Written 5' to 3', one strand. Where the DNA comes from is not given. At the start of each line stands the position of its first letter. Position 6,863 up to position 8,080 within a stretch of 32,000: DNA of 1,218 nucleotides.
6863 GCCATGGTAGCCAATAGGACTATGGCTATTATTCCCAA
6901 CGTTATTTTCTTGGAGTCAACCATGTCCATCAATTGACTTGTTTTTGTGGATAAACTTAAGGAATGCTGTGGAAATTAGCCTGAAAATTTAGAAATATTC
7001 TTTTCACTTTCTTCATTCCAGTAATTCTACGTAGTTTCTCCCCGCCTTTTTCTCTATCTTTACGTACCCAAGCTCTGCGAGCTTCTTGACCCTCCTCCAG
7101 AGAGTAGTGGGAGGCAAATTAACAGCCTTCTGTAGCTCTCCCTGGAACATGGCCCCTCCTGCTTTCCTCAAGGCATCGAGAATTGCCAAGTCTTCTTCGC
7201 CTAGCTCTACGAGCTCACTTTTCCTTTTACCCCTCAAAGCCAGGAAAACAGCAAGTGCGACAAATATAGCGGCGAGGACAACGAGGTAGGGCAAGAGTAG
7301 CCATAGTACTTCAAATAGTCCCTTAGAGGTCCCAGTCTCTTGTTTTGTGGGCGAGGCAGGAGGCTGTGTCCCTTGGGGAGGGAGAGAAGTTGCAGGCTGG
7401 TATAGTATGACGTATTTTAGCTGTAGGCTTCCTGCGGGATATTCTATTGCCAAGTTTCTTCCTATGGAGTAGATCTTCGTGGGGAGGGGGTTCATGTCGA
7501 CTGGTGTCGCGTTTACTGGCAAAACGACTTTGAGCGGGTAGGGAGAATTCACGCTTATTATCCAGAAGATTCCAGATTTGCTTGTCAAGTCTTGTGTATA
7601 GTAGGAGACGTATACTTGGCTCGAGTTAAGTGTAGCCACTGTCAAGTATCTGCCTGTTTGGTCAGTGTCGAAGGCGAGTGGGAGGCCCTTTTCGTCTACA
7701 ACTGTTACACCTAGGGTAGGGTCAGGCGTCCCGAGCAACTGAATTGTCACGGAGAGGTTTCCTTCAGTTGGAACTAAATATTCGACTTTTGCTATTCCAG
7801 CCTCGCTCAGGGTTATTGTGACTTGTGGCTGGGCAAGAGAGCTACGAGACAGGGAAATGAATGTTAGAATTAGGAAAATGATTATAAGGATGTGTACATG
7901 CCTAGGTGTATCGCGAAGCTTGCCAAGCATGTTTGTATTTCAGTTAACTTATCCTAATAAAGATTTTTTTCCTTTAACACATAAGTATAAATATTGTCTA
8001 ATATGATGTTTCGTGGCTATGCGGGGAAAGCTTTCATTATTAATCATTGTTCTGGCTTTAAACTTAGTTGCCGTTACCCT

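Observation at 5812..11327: Envelope gene trio: coiled-coil glycoprotein, membrane-tethered wHTH regulator, and a divergently transcribed giant HExxH surface protein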

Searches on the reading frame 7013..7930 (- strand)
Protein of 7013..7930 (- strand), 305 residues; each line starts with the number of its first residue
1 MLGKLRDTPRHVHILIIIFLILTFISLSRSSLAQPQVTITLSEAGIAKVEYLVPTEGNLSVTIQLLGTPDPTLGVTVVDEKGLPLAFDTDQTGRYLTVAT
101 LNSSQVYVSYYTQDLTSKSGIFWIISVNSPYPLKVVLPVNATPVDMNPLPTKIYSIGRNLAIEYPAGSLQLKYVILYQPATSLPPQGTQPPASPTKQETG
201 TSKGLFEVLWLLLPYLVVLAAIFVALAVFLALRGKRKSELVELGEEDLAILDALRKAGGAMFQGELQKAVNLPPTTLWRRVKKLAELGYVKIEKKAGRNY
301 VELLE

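Call 3: search_protein_families(library=pfam, proteins=[window:7013-7930:-], max_evalue=1)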
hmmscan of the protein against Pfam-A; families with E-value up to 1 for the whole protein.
window:7013-7930:- (305 aa): 15 families
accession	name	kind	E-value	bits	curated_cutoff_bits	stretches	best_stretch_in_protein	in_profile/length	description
PF13412.12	HTH_24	-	8.2e-09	35.3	21.9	1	247-291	5-48/48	Winged helix-turn-helix DNA-binding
PF09339.16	HTH_IclR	-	1.1e-05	25.6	22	1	248-291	6-49/52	IclR helix-turn-helix domain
PF12802.13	MarR_2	-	0.00022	21.7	27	1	248-293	8-53/61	MarR family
PF08279.18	HTH_11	-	0.00049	20.4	25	1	249-300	4-54/55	HTH domain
PF12840.13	HTH_20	-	0.0011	19.3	27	1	248-288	7-46/51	Helix-turn-helix domain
PF13404.12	HTH_AsnC-type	-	0.0037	17.5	27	1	247-284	5-41/42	AsnC-type helix-turn-helix domain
PF13601.12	HTH_34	-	0.0042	17.6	27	1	248-295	3-49/80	Winged helix DNA-binding domain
PF01047.28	MarR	-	0.013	15.8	24.6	1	247-291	5-48/59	MarR family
PF13463.12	HTH_27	-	0.048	14.4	22.2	1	244-297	2-57/68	Winged helix DNA-binding domain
PF22665.2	DUF6293_C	-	0.058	14.3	27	1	281-303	68-90/101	DUF6293 C-terminal winged helix domain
PF24034.1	DUF7343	-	0.065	13.5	27.6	1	249-300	7-57/62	Domain of unknown function (DUF7343)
PF01022.26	HTH_5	-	0.13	12.6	22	1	248-291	5-46/47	Bacterial regulatory protein, arsR family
PF25213.1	HVO_A0261_N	-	0.22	11.9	35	1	248-293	14-57/86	HVO_A0261 N-terminal domain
PF10003.15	DUF2244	-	0.28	11.3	27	1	205-251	31-76/138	Integral membrane protein (DUF2244)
PF17007.11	HTH_micro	-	0.3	10.3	27.3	1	249-301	95-147/454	HTH-like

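Call 4: search_protein_families(library=ncbifam, proteins=[window:7013-7930:-], max_evalue=1)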
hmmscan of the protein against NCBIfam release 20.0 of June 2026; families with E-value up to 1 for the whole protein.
window:7013-7930:- (305 aa): 8 families
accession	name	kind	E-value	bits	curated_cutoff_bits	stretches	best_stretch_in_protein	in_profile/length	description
NF040939.2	trans_reg_lrs14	equivalog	0.0011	18.9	90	1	242-297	18-73/103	Lrs14 family HTH-type transcriptional regulator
NF007339.0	PRK09834.1-1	equivalog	0.0079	15.5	299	1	236-292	15-70/271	DNA-binding transcriptional regulator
NF033788.1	HTH_metalloreg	subfamily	0.015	15.1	55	1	248-302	14-67/77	metalloregulator ArsR/SmtB family transcription factor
NF053606.1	Sta1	subfamily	0.019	15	80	1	242-296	17-70/100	Sta1 family transcriptional regulator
NF052438.1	TransRegRv0880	equivalog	0.023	14.5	220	1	231-292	22-80/143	Rv0880 family HTH-type transcriptional regulator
TIGR01884.1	cas_HTH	subfamily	0.026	13.9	60.2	1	242-300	139-196/202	CRISPR-associated CARF protein Csa3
NF008370.0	PRK11169.1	equivalog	0.062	13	233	1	237-291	6-59/164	leucine-responsive transcriptional regulator Lrp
TIGR01889.1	Staph_reg_Sar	paralog_domain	0.22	11.9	62.6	0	245-291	25-74/109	staphylococcal accessory regulator family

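Call 8: find_encoding_contigs(protein=window:7013-7930:-, flank=10000, max_places=6)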
Protein window:7013-7930:- (305 aa): 7 contigs read that carry it; 6 places shown.
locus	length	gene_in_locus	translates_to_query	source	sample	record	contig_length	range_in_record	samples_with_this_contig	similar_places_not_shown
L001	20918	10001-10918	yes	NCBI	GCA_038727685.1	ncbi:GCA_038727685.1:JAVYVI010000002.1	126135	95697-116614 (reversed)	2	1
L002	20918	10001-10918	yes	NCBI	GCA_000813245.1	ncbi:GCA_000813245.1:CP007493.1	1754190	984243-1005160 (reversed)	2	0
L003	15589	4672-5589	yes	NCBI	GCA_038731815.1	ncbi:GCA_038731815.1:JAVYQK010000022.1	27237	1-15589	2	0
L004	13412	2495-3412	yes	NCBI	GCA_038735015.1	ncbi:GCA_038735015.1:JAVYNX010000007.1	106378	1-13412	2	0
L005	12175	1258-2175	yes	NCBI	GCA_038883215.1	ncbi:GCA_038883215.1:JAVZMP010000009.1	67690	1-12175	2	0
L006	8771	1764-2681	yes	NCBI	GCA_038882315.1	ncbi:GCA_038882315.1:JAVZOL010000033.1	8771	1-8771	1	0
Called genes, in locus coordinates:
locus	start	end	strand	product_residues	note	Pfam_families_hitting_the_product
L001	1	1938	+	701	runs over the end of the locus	PF22612:GH113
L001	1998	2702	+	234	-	PF00106:adh_short, PF01370:Epimerase, PF08659:KR, PF13460:NAD_binding_10 (weak), PF13561:adh_short_C2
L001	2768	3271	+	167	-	PF05942:PaREP1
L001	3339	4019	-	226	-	-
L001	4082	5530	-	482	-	-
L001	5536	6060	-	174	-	PF00293:NUDIX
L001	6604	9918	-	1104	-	-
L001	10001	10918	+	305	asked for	PF09339:HTH_IclR (faint), PF13412:HTH_24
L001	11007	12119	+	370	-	-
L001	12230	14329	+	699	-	PF00933:Glyco_hydro_3, PF01915:Glyco_hydro_3_C, PF14310:Fn3-like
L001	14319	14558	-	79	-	-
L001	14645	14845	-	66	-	-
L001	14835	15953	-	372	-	PF02926:THUMP, PF14419:SPOUT_MTase_2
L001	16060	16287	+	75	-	PF26688:RHH_12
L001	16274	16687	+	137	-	PF01850:PIN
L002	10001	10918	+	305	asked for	PF09339:HTH_IclR (faint), PF13412:HTH_24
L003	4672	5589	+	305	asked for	PF09339:HTH_IclR (faint), PF13412:HTH_24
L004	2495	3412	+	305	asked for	PF09339:HTH_IclR (faint), PF13412:HTH_24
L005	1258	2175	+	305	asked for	PF09339:HTH_IclR (faint), PF13412:HTH_24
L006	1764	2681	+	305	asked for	PF09339:HTH_IclR (faint), PF13412:HTH_24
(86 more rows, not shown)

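Call 12: find_homologous_proteins(query=window:7013-7930:-)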
Query window:7013-7930:- (305 aa): 20 proteins with E <= 0.001 among 4894 candidates.
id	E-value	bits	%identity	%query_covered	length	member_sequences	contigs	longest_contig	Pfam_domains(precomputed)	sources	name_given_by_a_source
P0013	9.9e-184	627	96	100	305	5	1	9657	PF13412.13,PF09339.17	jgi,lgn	jgi:uncharacterized membrane protein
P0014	7.3e-183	624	97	100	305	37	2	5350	PF13412.13,PF09339.17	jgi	-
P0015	3.0e-104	366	95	61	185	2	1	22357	-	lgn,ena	-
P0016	1.0e-102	361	63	90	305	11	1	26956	PF13412.13,PF09339.17,PF12802.14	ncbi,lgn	-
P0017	1.2e-101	358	55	91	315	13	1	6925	PF13412.13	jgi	jgi:uncharacterized membrane protein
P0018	1.5e-88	315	68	41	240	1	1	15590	PF13412.13,PF09339.17,PF12802.14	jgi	jgi:uncharacterized membrane protein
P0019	3.6e-77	278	48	87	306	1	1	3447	PF13412.13,PF09339.17,PF12802.14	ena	-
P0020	1.9e-75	272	46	95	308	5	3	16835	PF13412.13,PF09339.17,PF12802.14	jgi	-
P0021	8.2e-74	266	46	89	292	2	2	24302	PF13412.13,PF12802.14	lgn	-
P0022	2.4e-72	262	49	47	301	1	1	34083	PF13412.13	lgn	-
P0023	4.6e-72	261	48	89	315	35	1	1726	PF13412.13,PF09339.17,PF12802.14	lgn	-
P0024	4.2e-70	254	45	94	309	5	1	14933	PF13412.13,PF09339.17,PF12802.14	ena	-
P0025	5.9e-70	254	51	48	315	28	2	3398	PF13412.13,PF09339.17,PF12802.14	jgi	-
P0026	6.3e-70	254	50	87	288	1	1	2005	PF13412.13,PF12802.14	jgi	jgi:uncharacterized membrane protein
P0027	3.7e-69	251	45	89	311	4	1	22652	PF13412.13,PF09339.17,PF12802.14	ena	-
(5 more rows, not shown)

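Call 15: find_related_loci(query=A1, collection=genome_contigs, flank=10000)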
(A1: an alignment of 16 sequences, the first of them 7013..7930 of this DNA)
Query A1 (305 aa) in genome_contigs; peptide patterns used: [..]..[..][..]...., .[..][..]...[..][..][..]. (x = any residue, [..] = any of these).
54 stretches matched a pattern; 12 encode a relative of the query (tblastn E <= 1e-3); 12 distinct loci.
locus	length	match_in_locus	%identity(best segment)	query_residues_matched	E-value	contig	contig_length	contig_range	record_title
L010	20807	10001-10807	46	34-303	5e-81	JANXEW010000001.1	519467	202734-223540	MAG: Thermofilaceae archaeon isolate SKYB99 NODE_1_length_519467_cov_16.548821, whole genome shotgun sequence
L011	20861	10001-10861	45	34-303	2e-64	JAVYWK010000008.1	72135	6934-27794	MAG: Thermofilaceae archaeon isolate DRTY-2_202007_bins_31 DRTY-2_202007_bins_31_scaffold_8, whole genome shotgun sequen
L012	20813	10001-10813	39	36-303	4e-60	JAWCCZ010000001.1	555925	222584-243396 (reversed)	MAG: Thermofilaceae archaeon isolate JZ-1_201912_bins_31 JZ-1_201912_bins_31_scaffold_1, whole genome shotgun sequence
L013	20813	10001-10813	39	36-303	1e-58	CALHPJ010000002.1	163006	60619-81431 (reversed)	MAG: uncultured Thermofilaceae archaeon isolate S1_Bin_Bin_224_sub_1 genome assembly, contig: c_000000742094, whole geno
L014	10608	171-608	51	34-179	5e-42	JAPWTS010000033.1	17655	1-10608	MAG: Thermofilales archaeon isolate RSNS8 scaffold_631_c1, whole genome shotgun sequence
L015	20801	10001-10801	27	17-301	7e-22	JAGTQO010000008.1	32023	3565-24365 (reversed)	MAG: Candidatus Bathyarchaeota archaeon isolate QZM_A2_bin_35 QZM_A2_bin_35_scaffold_745_curated, whole genome shotgun s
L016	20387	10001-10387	36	181-305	2e-20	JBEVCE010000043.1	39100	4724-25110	MAG: Pyrodictiaceae archaeon isolate 2_1_SS_W3_F1_Bin025_Water NODE_189_length_39100_cov_9.709489, whole genome shotgun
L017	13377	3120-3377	47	224-304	3e-15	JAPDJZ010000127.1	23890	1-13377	MAG: archaeon isolate S4B6_HD70 c_000000000615, whole genome shotgun sequence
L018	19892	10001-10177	53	247-305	5e-15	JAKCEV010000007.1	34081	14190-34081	MAG: Candidatus Wolframiiraptor allenii isolate LGB-01.bin.22 NODE_179_length_34081_cov_22.706812, whole genome shotgun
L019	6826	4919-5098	47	242-301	3e-12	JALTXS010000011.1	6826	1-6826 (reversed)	MAG: Desulfurococcales archaeon isolate S141_metabat1_scaf2bin.117 S141_NODE_12320_length_6826_cov_4.785341, whole genom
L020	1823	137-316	47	242-301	1e-11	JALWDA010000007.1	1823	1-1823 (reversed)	MAG: Desulfurococcales archaeon isolate T11_maxbin2_scaf2bin.227 T11_NODE_113486_length_1823_cov_1.026533, whole genome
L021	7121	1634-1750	39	245-285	5e-4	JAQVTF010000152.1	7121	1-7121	MAG: Desulfobacteraceae bacterium isolate STF1_291 NODE_38025_length_7121_cov_4.327424_Sandtown_F1, whole genome shotgun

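Call 46: find_related_loci(query=A1, collection=metagenome_contigs, flank=8000)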
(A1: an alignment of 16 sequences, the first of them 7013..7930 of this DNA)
Query A1 (305 aa) in metagenome_contigs; peptide patterns used: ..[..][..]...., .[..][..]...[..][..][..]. (x = any residue, [..] = any of these).
520 stretches matched a pattern; 31 encode a relative of the query (tblastn E <= 1e-3); 31 distinct loci.
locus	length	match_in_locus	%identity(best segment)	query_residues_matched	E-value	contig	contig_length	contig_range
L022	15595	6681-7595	99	1-305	0e+0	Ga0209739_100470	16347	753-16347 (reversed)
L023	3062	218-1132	98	1-305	0e+0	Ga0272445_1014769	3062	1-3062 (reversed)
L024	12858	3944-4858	96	1-305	0e+0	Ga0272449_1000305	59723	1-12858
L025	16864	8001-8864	55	28-304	3e-103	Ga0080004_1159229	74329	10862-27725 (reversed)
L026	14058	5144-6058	46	13-303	6e-79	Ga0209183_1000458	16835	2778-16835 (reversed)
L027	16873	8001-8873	48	34-303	2e-72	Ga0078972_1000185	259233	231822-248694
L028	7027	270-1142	48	34-303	2e-71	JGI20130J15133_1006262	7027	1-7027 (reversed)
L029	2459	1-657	58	90-304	4e-71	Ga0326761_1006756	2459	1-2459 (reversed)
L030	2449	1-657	57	90-304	6e-71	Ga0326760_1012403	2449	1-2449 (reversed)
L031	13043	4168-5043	45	34-303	3e-67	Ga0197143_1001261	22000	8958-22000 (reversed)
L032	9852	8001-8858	45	34-303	3e-65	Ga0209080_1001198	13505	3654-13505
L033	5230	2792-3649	45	34-303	3e-63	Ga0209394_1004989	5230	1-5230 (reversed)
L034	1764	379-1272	34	15-304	1e-55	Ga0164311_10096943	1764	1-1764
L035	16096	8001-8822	37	38-305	9e-53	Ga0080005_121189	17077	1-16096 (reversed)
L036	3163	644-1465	36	38-305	3e-51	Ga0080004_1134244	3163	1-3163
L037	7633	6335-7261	34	7-300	5e-51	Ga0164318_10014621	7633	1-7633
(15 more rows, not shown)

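Call 49: search_protein_families(library=padloc, proteins=[window:7013-7930:-], max_evalue=0.1)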
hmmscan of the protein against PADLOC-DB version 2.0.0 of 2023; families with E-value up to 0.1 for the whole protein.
window:7013-7930:- (305 aa): 9 families
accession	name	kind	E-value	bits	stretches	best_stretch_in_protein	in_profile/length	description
PDLC01848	CARF3--CARF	-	1.6e-06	26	1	242-303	134-195/197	-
PDLC01044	Csa3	-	5.5e-05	21.1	1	240-300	131-184/194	Type I-A associated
PDLC01858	CARF3--CARF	-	8.9e-05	20.5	1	238-296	138-192/204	-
PDLC01879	CARF3--CARF_TM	-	0.00017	19.3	1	239-302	150-208/222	-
PDLC01268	CasR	-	0.0067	14.4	1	241-297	120-173/179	"CAS-I,CAS-II,CAS-III,CAS-IV,CAS-V,CAS-VI; associated_signaling"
PDLC01857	CARF3--CARF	-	0.0078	13.9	1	241-300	124-183/201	-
PDLC01434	CasR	-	0.024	12.5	1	242-300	125-180/191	"CAS-I,CAS-II,CAS-III,CAS-IV,CAS-V,CAS-VI; associated_signaling"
PDLC01438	Csa3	-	0.044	11.8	1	245-300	148-198/305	"CAS-I,CAS-II,CAS-III,CAS-IV,CAS-V,CAS-VI; associated_signaling"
PDLC01870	CARF3--CARF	-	0.058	11.2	1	238-303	129-194/228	-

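Call 50: search_protein_families(library=phrogs, proteins=[window:7013-7930:-], max_evalue=0.1)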
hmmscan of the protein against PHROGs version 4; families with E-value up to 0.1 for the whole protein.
window:7013-7930:- (305 aa): 4 families
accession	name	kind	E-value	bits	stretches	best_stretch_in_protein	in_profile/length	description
phrog_12156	-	DNA, RNA and nucleotide metabolism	0.044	13.4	1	242-295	420-472/485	DNA helicase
phrog_11046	-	transcription regulation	0.068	14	0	248-296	12-59/94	transcriptional regulator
phrog_3268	-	lysis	0.077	14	0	195-235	93-133/148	spanin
phrog_2440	-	transcription regulation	0.093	13.7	0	245-302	28-86/126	transcriptional regulator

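Call 71: search_solved_structures(query=A1, max_evalue=1, show_alignments=1)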
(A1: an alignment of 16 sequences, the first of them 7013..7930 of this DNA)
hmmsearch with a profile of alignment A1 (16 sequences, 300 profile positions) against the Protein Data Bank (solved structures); distinct sequences matched with E-value up to 1: 24.
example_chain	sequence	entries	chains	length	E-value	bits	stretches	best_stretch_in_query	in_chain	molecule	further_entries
7fby_A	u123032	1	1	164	8.9e-05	25.2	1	235-285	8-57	Transcriptional regulatory protein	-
9w4v_A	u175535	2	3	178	0.0001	25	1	235-285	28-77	Uncharacterized HTH-type transcriptional regulator PH0140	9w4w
2l4a_A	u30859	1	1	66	0.00058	22.5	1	241-286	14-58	Leucine responsive regulatory protein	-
3i4p_A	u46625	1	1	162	0.001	21.7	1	243-286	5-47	Transcriptional regulator, AsnC family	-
1ri7_A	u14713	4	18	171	0.0011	21.6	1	234-287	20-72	Putative transcriptional regulator | Putative HTH-type transcriptional regulator PH1519 | Uncharacterized HTH-type transcriptional regulator PH1519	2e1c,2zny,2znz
2cyy_A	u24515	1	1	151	0.002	20.7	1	239-287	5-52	Putative HTH-type transcriptional regulator PH1519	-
2gqq_A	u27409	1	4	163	0.0046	19.5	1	243-286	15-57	Leucine-responsive regulatory protein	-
1i1g_A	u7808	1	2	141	0.0086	18.6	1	240-286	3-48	TRANSCRIPTIONAL REGULATOR LRPA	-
2lvs_A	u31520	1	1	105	0.02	17.4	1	226-280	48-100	Putative uncharacterized protein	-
2efq_A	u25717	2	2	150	0.041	16.4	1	241-287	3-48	150aa long hypothetical transcriptional regulator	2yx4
2e7w_A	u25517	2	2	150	0.041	16.4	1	241-287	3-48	150aa long hypothetical transcriptional regulator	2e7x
2pmh_A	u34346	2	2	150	0.041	16.4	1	241-287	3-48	150aa long hypothetical transcriptional regulator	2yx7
2efo_A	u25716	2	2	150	0.048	16.2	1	241-287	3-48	150aa long hypothetical transcriptional regulator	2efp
2efn_A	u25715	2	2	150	0.07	15.6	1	241-287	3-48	150aa long hypothetical transcriptional regulator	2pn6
2d1h_A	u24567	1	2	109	0.1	15.1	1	229-296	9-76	109aa long hypothetical transcriptional regulator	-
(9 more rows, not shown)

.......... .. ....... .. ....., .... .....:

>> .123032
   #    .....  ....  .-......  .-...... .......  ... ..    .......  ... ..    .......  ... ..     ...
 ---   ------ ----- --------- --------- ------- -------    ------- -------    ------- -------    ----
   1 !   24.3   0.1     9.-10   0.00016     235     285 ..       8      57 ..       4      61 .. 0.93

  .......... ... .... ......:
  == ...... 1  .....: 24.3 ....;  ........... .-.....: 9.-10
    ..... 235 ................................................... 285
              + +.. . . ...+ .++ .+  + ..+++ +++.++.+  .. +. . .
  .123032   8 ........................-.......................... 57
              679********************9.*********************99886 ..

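Call 72: search_protein_families(library=pfam, alignment_id=A1, max_evalue=1)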
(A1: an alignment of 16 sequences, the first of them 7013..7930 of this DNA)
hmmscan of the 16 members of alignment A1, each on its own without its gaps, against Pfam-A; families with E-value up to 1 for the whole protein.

A. member 1, window:7013-7930:- (305 aa): 15 families
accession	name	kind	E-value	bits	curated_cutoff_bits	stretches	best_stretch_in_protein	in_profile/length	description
PF13412.12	HTH_24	-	8.2e-09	35.3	21.9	1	247-291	5-48/48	Winged helix-turn-helix DNA-binding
PF09339.16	HTH_IclR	-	1.1e-05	25.6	22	1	248-291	6-49/52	IclR helix-turn-helix domain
PF12802.13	MarR_2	-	0.00022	21.7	27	1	248-293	8-53/61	MarR family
PF08279.18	HTH_11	-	0.00049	20.4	25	1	249-300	4-54/55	HTH domain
PF12840.13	HTH_20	-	0.0011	19.3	27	1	248-288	7-46/51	Helix-turn-helix domain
PF13404.12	HTH_AsnC-type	-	0.0037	17.5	27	1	247-284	5-41/42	AsnC-type helix-turn-helix domain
PF13601.12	HTH_34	-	0.0042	17.6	27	1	248-295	3-49/80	Winged helix DNA-binding domain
PF01047.28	MarR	-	0.013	15.8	24.6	1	247-291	5-48/59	MarR family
PF13463.12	HTH_27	-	0.048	14.4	22.2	1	244-297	2-57/68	Winged helix DNA-binding domain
PF22665.2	DUF6293_C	-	0.058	14.3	27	1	281-303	68-90/101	DUF6293 C-terminal winged helix domain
PF24034.1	DUF7343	-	0.065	13.5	27.6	1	249-300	7-57/62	Domain of unknown function (DUF7343)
PF01022.26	HTH_5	-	0.13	12.6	22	1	248-291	5-46/47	Bacterial regulatory protein, arsR family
PF25213.1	HVO_A0261_N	-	0.22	11.9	35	1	248-293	14-57/86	HVO_A0261 N-terminal domain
PF10003.15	DUF2244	-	0.28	11.3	27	1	205-251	31-76/138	Integral membrane protein (DUF2244)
PF17007.11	HTH_micro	-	0.3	10.3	27.3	1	249-301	95-147/454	HTH-like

B. families by the number of members that match (of 16 scanned): 32 families (the first 25 are shown)
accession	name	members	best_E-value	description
PF13412.12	HTH_24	16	8.8e-13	Winged helix-turn-helix DNA-binding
PF13404.12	HTH_AsnC-type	16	1.7e-10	AsnC-type helix-turn-helix domain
PF09339.16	HTH_IclR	16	1.6e-08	IclR helix-turn-helix domain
PF12802.13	MarR_2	16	1.1e-07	MarR family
PF08279.18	HTH_11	16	5.1e-05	HTH domain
PF01047.28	MarR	16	0.00014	MarR family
PF24034.1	DUF7343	15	0.00024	Domain of unknown function (DUF7343)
PF01978.25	TrmB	14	6e-05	Sugar-specific transcriptional regulator TrmB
PF13463.12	HTH_27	14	0.00022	Winged helix DNA-binding domain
PF25213.1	HVO_A0261_N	13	0.00058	HVO_A0261 N-terminal domain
PF13601.12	HTH_34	12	0.00025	Winged helix DNA-binding domain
PF12840.13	HTH_20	12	0.00093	Helix-turn-helix domain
PF04182.18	B-block_TFIIIC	10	0.017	B-block binding subunit of TFIIIC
PF25212.1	HVO_A0114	6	0.0048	HVO_A0114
PF22665.2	DUF6293_C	6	0.053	DUF6293 C-terminal winged helix domain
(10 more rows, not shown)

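Call 97: search_protein_families(library=pfam, proteins=[L037:4332-5177:+, L037:3978-4319:+, L035:8809-10377:-, L035:10380-11657:-, L010:8785-9837:-, L010:10800-11906:-], max_evalue=0.001)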
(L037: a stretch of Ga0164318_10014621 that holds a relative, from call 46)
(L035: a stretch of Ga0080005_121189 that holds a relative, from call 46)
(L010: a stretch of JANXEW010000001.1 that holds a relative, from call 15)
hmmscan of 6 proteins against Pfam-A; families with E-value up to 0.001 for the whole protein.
L037:4332-5177:+ (281 aa): 2 families
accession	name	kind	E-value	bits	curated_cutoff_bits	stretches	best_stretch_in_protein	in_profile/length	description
PF01545.26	Cation_efflux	-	2.3e-31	109.6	26.6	1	8-200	2-198/198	Cation efflux family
PF16916.11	ZT_dimer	-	3.6e-19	69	26.7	1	207-280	5-78/78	Dimerisation domain of Zinc Transporter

L037:3978-4319:+ (113 aa): 2 families
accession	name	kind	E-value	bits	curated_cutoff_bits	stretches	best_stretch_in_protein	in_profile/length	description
PF01906.23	YbjQ_1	-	2.8e-32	111.8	23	1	8-110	1-103/103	Putative heavy-metal-binding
PF23025.1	YbjQ_2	-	1.3e-07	32.2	29.1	1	6-112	5-103/103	C2 domain-containing protein 5, YbjQ-like domain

L035:8809-10377:- (522 aa): 1 family
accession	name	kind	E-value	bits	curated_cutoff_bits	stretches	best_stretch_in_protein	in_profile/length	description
PF00232.24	Glyco_hydro_1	-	1.6e-68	231.7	22.6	2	123-498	92-450/453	Glycosyl hydrolase family 1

L035:10380-11657:- (425 aa): 2 families
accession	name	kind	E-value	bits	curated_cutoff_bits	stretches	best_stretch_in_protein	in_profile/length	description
PF07690.21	MFS_1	-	4.1e-50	171.1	33.4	2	14-305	2-289/347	Major Facilitator Superfamily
PF12832.13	MFS_1_like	-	0.00041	19.9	25.2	0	241-398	22-177/373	MFS_1 like family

L010:8785-9837:- (350 aa): 1 family
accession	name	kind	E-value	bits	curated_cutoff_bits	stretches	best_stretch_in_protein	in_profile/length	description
PF00850.24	Hist_deacetyl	-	1.8e-82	277.5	27.9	1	26-300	1-284/298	Histone deacetylase domain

L010:10800-11906:- (368 aa): 2 families
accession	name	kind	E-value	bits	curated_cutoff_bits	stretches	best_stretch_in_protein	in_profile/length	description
PF13378.12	MR_MLE_C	-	5.2e-57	193.5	29.4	1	148-357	5-218/219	Enolase C-terminal domain-like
PF02746.21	MR_MLE_N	-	6.6e-09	36.4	22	1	15-124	10-117/117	Mandelate racemase / muconate lactonizing enzyme, N-terminal domain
